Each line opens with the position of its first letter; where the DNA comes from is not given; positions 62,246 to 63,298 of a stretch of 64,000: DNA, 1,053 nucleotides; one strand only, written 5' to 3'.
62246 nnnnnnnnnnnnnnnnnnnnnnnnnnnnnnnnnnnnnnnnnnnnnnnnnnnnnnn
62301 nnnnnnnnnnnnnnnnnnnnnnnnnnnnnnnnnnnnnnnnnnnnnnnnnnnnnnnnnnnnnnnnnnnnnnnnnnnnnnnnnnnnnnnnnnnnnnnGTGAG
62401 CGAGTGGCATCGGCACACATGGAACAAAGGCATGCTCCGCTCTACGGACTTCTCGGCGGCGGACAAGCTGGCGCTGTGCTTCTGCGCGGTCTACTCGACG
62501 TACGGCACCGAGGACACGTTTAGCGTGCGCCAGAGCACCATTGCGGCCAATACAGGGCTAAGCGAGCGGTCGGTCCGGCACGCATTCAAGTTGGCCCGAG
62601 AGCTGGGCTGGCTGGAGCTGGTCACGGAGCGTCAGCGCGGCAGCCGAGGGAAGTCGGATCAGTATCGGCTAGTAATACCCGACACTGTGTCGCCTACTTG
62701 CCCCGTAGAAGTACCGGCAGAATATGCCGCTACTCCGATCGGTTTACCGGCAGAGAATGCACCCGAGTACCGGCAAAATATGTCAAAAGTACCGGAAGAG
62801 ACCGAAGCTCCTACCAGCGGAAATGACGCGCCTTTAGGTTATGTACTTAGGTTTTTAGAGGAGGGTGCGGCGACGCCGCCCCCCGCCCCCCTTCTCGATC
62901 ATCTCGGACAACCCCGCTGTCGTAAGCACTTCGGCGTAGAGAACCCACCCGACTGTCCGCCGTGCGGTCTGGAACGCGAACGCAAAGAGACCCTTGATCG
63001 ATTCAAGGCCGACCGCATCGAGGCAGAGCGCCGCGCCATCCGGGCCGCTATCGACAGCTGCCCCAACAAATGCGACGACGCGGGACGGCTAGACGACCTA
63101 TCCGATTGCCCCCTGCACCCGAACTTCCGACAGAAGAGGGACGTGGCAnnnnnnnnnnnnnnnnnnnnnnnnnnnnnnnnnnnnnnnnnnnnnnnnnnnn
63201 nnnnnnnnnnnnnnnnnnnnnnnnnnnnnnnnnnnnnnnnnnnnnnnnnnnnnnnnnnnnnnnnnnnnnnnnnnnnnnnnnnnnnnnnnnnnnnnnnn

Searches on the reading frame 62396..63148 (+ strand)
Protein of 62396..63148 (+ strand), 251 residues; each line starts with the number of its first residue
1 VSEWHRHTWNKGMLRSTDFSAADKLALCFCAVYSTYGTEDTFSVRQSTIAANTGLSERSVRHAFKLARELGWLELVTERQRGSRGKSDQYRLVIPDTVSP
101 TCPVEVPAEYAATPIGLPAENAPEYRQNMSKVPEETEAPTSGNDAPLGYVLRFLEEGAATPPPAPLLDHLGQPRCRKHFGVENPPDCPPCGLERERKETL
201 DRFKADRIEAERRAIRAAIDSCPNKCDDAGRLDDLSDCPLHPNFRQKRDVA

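Call 75: search_protein_families(library=phrogs, proteins=[window:62396-63148:+], max_evalue=0.0001)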
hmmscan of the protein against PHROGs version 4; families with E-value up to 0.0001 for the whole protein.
window:62396-63148:+ (251 aa): 6 families
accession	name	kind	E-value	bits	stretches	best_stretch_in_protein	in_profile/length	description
phrog_26991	-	unknown function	3.1e-07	31.1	1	5-115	25-136/310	-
phrog_270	-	DNA, RNA and nucleotide metabolism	6.6e-07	30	1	15-132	41-152/383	replication initiation protein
phrog_391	-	DNA, RNA and nucleotide metabolism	1.3e-06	29.3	1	46-103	40-99/298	replication initiation O-like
phrog_3171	-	DNA, RNA and nucleotide metabolism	1.9e-06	28.6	1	96-246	161-316/331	replication initiation protein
phrog_8102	-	DNA, RNA and nucleotide metabolism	2.6e-05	24.5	1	12-97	25-111/337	replication initiation protein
phrog_15967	-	unknown function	3.2e-05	24.6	1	48-92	132-176/257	-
